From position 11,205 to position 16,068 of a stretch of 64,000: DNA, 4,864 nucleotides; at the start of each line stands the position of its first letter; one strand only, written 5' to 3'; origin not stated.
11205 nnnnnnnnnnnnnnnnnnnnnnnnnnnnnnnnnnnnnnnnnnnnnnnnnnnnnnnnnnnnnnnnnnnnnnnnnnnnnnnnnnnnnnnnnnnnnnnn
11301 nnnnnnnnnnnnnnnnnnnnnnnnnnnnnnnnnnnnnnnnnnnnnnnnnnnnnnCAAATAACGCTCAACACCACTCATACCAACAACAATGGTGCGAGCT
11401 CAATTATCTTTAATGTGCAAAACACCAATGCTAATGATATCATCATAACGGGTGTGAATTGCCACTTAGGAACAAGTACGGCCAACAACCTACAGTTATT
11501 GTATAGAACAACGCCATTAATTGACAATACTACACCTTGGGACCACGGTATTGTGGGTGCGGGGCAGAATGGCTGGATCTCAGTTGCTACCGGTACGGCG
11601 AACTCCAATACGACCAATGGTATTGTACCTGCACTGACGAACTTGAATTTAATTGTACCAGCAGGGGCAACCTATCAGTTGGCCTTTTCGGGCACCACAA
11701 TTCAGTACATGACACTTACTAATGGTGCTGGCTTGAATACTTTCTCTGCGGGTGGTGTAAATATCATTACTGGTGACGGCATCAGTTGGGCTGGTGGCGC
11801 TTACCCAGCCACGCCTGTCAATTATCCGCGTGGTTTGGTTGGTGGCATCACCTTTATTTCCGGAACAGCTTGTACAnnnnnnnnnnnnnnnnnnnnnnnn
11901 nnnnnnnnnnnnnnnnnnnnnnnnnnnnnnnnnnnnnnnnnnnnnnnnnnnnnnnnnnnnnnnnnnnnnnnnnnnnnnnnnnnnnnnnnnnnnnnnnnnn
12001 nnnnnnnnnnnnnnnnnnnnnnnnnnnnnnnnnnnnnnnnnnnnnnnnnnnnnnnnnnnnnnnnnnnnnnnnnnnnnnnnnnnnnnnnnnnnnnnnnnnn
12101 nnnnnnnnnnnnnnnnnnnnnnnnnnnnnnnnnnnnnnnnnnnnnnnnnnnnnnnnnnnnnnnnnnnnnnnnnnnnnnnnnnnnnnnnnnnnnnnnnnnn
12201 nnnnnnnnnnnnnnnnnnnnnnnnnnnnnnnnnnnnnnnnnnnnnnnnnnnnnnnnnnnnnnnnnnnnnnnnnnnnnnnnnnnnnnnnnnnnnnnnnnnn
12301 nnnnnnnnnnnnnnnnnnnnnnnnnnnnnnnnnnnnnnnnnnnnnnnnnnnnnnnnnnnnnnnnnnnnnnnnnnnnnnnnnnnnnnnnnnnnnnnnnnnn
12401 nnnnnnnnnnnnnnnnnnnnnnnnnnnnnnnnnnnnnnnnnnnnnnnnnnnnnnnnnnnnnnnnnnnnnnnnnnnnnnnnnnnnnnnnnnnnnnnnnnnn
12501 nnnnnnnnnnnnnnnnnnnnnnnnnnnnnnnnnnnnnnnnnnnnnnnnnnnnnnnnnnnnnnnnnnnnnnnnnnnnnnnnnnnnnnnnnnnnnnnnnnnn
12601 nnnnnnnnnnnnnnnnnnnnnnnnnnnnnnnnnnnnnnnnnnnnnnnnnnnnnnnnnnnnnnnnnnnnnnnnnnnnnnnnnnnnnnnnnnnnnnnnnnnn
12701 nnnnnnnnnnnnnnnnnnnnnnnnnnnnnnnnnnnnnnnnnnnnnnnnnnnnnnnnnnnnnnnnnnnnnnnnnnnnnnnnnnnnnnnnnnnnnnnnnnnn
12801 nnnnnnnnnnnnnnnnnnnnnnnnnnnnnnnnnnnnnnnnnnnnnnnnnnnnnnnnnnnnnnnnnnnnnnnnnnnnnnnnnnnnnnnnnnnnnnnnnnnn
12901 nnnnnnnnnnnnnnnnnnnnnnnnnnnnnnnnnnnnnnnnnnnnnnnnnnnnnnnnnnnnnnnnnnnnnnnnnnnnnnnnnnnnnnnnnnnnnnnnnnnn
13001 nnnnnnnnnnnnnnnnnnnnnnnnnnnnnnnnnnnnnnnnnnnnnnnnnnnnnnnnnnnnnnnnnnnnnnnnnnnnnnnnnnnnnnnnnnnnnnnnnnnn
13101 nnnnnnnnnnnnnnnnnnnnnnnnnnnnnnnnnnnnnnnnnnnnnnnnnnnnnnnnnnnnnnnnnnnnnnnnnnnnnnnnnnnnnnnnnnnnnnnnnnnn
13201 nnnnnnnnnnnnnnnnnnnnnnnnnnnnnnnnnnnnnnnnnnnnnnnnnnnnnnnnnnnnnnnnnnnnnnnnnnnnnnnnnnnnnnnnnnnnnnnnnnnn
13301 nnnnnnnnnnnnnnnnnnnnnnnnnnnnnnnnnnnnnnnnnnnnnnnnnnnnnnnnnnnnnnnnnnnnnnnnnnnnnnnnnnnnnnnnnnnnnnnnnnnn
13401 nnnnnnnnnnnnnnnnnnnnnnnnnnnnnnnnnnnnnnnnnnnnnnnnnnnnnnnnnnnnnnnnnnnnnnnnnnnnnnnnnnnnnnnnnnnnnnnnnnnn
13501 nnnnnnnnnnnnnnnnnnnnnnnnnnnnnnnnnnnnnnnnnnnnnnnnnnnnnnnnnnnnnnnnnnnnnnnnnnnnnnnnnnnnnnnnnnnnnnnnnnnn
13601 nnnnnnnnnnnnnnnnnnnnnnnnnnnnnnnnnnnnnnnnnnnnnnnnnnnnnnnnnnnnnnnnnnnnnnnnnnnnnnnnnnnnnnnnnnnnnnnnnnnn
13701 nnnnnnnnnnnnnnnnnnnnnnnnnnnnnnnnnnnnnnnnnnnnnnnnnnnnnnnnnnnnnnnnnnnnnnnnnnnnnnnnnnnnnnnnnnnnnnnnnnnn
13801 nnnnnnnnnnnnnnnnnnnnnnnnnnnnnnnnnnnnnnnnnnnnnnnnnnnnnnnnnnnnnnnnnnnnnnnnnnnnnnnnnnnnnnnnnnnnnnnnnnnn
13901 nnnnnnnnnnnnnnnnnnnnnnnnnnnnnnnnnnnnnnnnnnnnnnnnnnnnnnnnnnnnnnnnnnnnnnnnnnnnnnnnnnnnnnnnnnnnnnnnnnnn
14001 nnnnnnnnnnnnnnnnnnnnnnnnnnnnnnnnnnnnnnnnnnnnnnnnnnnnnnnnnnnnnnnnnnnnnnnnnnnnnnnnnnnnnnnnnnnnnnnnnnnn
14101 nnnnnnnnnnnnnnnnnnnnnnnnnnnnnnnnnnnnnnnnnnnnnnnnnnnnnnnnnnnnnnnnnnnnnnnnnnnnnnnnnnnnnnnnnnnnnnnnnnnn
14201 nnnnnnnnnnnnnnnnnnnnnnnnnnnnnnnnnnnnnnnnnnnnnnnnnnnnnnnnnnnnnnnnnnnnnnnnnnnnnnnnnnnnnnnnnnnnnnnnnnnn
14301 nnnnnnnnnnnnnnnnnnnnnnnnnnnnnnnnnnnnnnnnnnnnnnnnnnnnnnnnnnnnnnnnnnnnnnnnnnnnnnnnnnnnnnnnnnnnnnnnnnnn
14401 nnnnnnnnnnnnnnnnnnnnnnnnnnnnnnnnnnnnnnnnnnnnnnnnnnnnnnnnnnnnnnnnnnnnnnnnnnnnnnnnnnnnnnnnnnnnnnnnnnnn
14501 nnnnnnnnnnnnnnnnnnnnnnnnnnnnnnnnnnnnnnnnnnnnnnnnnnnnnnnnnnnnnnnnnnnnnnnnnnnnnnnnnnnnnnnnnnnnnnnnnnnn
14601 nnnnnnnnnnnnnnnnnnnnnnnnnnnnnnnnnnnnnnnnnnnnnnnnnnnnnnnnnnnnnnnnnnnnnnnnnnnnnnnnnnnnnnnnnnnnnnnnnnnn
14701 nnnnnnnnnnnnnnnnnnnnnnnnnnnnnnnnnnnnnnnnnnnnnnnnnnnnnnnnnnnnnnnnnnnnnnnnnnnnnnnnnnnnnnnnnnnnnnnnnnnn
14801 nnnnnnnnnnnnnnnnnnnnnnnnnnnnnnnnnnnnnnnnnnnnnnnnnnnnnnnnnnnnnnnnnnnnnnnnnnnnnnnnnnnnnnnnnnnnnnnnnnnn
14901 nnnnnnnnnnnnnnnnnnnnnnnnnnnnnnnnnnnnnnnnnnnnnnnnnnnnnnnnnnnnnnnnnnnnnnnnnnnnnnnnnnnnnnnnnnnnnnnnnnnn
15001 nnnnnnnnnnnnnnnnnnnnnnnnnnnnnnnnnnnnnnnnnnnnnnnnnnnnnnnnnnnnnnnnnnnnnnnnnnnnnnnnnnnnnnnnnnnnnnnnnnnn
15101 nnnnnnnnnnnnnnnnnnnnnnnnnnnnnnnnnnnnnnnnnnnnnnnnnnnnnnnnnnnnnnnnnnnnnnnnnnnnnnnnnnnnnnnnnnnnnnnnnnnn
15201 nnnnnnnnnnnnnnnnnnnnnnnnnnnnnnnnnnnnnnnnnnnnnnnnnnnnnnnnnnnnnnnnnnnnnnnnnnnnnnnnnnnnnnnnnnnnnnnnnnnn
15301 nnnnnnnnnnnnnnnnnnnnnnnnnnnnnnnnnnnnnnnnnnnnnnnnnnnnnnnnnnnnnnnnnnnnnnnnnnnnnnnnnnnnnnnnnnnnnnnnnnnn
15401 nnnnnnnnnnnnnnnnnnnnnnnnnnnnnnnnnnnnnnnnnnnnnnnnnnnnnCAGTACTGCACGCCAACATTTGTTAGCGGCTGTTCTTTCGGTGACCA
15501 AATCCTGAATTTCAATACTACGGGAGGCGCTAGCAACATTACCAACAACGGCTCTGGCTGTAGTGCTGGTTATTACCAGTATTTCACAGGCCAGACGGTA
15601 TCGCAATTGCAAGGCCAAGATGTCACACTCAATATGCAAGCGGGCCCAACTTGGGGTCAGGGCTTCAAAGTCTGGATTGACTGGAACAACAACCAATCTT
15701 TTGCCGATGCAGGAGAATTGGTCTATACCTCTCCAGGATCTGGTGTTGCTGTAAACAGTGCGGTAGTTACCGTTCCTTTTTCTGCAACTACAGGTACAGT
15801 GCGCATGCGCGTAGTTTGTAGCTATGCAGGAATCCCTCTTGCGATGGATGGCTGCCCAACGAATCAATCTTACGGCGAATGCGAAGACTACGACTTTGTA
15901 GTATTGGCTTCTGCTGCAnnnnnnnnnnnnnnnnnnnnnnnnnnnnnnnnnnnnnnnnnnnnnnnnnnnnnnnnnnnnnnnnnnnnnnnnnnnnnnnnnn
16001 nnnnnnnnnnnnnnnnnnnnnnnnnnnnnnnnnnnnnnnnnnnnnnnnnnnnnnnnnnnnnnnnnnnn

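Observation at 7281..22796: Four tandem mosaic T9SS surface proteins: unrelated N-terminal heads on a shared C-terminal chassis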

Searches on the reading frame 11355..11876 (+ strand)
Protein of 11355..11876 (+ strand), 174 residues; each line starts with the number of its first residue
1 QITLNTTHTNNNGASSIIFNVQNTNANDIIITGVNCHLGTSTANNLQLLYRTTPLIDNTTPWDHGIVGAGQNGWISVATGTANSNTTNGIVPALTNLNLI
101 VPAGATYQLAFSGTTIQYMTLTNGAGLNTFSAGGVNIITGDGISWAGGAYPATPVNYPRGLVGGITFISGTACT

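Call 11: search_protein_families(library=pfam, proteins=[window:11355-11876:+], max_evalue=10)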
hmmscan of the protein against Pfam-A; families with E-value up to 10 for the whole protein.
window:11355-11876:+ (174 aa): 0 families

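Call 15: search_solved_structures(query=window:11355-11876:+, max_evalue=10)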
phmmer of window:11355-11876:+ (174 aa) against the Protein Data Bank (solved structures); distinct sequences matched with E-value up to 10: 44.
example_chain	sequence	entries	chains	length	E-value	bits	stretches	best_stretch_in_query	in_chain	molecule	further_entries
9jil_E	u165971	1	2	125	0.015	18.4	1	109-169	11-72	C131 Fab heavy chain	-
2xra_H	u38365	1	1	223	0.043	16.9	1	110-170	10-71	HK20, HUMAN MONOCLONAL ANTIBODY HEAVY CHAIN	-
4llv_A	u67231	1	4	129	0.048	16.7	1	102-169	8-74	4E10 Fv heavy chain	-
8khr_H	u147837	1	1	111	0.054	16.6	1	110-169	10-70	2C1 heavy chain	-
3h3p_H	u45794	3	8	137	0.057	16.5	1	102-169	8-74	Fv 4E10 heavy chain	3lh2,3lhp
8a94_R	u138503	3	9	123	0.063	16.4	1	109-170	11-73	Fab47 (Heavy chain Variable domain)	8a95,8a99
8a96_K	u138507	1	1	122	0.064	16.3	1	110-170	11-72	Fab47 Heavy chain (variable domain)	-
9cpq_H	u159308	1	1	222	0.069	16.2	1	113-167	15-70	M22-44 Fab heavy chain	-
6mei_H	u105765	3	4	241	0.069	16.2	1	110-169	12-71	antibody HEPC3 Heavy Chain | HEPC3 Heavy Chain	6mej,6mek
5kw9_H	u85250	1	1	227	0.07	16.2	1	109-168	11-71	IgA(VH)-IgG(CH) heavy chain Fab fragment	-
7mlh_C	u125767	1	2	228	0.071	16.2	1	110-167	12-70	IgE Heavy chain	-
6med_A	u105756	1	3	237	0.073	16.1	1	110-169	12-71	antibody HEPC3 Heavy Chain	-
6mto_H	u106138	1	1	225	0.077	16.1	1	112-172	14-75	Antibody VRC42.01 Fab heavy chain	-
9zgb_A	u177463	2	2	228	0.08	16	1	112-172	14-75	Antibody VRC42.01 Fab heavy chain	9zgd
8yeh_A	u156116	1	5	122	0.08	16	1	109-169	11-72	heavy chain of F5-196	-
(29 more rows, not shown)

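Call 27: find_homologous_proteins(query=window:11355-11876:+, max_evalue=0.001)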
Query window:11355-11876:+ (174 aa): 21 proteins with E <= 0.001 among 192 candidates.
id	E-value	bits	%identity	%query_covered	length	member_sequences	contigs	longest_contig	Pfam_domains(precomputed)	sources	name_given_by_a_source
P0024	8.8e-71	255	89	80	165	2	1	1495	-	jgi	-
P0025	2.9e-70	254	69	98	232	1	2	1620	PF18203.7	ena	-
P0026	3.3e-69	250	70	89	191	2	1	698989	-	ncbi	ncbi:MAG: hypothetical protein U1F22_05405 [Lysobacterales bacterium]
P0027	2.2e-68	247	69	89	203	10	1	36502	-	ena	-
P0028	3.2e-68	247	68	98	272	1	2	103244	-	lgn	-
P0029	1.9e-67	244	66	98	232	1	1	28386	-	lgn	-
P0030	1.3e-66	242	68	89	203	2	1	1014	-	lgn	-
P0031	7.9e-66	239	68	88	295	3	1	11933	PF19081.7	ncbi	ncbi:MAG: immunoglobulin domain-containing protein, partial [Bacteroidia bacterium]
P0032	2.9e-62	228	62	89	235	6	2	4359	-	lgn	-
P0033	4.0e-55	204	90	57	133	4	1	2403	-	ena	-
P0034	8.1e-53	197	92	61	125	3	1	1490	-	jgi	jgi:hypothetical protein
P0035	7.4e-52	194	84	65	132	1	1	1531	-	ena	-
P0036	3.8e-49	185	53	100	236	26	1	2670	-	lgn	-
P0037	1.2e-46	177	97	53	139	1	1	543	-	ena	-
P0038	1.9e-46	176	76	64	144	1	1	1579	-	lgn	-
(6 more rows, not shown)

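Call 51: predict_structure(alignment_id=A4)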
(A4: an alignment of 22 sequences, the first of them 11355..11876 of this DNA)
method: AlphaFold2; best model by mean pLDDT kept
length: 174 residues; sequences in the alignment: 22
mean_pLDDT: 66.1   pTM: 0.70
mean pLDDT of the five models: 66.1, 65.2, 63.4, 61.5, 58.7
residues with pLDDT >= 90: 4; 70-90: 78; 50-70: 47; < 50: 45
segments of 3 or more residues with pLDDT < 50: 4-11, 58-61, 120-127, 145-161
pLDDT, mean of each block of 10 residues (from residue 1): 49 66 85 78 80 63 55 83 68 86 87 67 47 61 45 37 71 54
secondary structure, 60 per line:
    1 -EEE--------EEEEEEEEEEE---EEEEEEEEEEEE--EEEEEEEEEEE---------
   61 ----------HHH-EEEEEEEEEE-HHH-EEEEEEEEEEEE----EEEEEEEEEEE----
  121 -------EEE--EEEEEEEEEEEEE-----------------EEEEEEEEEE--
elements in order: E2-4 E13-23 E27-38 E41-51 E75-84 E90-101 E106-116 E128-130 E133-145 E163-172

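Call 57: fold_search(model_id=the predicted structure, library=pdb)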
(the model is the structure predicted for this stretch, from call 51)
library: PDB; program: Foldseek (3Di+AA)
matches with E <= 10: 1280; with E <= 0.001: 0
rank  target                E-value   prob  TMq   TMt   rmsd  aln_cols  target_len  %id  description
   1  3no8_A                1.2e-03  1.00  0.58  0.63   4.8       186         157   10  Crystal structure of the PHR domain from human BTBD2 Protein (released 2010-08-25)
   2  3hwj_B                1.9e-03  1.00  0.46  0.52   6.1       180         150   12  Crystal structure of the second PHR domain of Mouse Myc-binding protein 2 (MYCBP-2) (released 2009-07-21)
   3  3gbw                  9.8e-03  1.00  0.47  0.50   7.0       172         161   10  Crystal structure of the first PHR domain of the Mouse Myc-binding protein 2 (MYCBP-2) (released 2009-03-24)
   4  7vrn_A                1.3e-02  0.18  0.19  0.10  20.3       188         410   13  Structure of infectious bursal disease virus Gt strain (released 2022-03-30)
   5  7vrp_J                1.5e-02  0.20  0.19  0.10  19.0       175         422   12  Structure of infectious bursal disease virus Gx strain (released 2022-03-30)
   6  7vrp_A                1.9e-02  0.33  0.23  0.11  21.1       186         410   13  Structure of infectious bursal disease virus Gx strain (released 2022-03-30)
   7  7vrn_B                1.9e-02  0.13  0.17  0.09  20.2       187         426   14  Structure of infectious bursal disease virus Gt strain (released 2022-03-30)
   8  4ci7_A                2.3e-02  0.75  0.35  0.16   9.6       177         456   13  The crystal structure of the cysteine protease and lectin-like domains of Cwp84, a surface layer associated protein of (released 2014-05-14)
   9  9k09_A                3.9e-02  0.47  0.23  0.12  16.0       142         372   10  Cyanophage A4 portal-tail complex (released 2025-04-09)
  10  7uae_A                3.9e-02  0.35  0.22  0.09  11.9       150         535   13  Human meprin alpha (active state) (released 2022-11-02)
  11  7uaf_C                4.4e-02  0.51  0.21  0.08  13.3       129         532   12  Human meprin alpha inhibitory complex with compound 10d (N~3~,N~3~-bis[(2H-1,3-benzodioxol-5-yl)methyl]-N-hydroxy-beta (released 2022-11-02)
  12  4d59_A                4.9e-02  0.75  0.38  0.19   8.3       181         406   14  Clostridial Cysteine protease Cwp84 C116A after propeptide cleavage (released 2015-03-04)
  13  4zxd_A                4.9e-02  0.21  0.16  0.17  14.1       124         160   14  Crystal Structure of hydroquinone 1,2-dioxygenase PnpCD (released 2015-09-02)
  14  2df7_C                5.4e-02  0.11  0.18  0.09  21.5       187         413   12  Crystal structure of infectious bursal disease virus VP2 subviral particle (released 2006-06-27)
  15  5m21_G                5.7e-02  0.16  0.14  0.15  13.7       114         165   12  Crystal structure of hydroquinone 1,2-dioxygenase from Sphingomonas sp. TTNP3 with 4-hydroxybenzoate bound (released 2017-09-27)
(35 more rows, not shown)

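Call 72: search_solved_structures(query=A4, max_evalue=1)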
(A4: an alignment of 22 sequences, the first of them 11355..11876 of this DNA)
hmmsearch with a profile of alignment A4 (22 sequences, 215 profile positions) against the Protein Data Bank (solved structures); distinct sequences matched with E-value up to 1: 2.
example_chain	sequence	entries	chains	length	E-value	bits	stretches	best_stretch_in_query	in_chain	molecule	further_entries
8a94_R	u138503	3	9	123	0.1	15.3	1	140-199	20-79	Fab47 (Heavy chain Variable domain)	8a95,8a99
8a96_K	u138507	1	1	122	0.1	15.3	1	141-199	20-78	Fab47 Heavy chain (variable domain)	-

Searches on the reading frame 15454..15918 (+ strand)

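Call 11: search_protein_families(library=pfam, proteins=[window:15454-15918:+], max_evalue=10)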
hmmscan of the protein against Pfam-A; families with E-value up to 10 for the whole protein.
window:15454-15918:+ (155 aa): 1 family
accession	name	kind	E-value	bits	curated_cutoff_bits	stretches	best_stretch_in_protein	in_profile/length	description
PF20009.4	GEVED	-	2e-17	64.2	24.4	1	71-147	2-76/78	GEVED domain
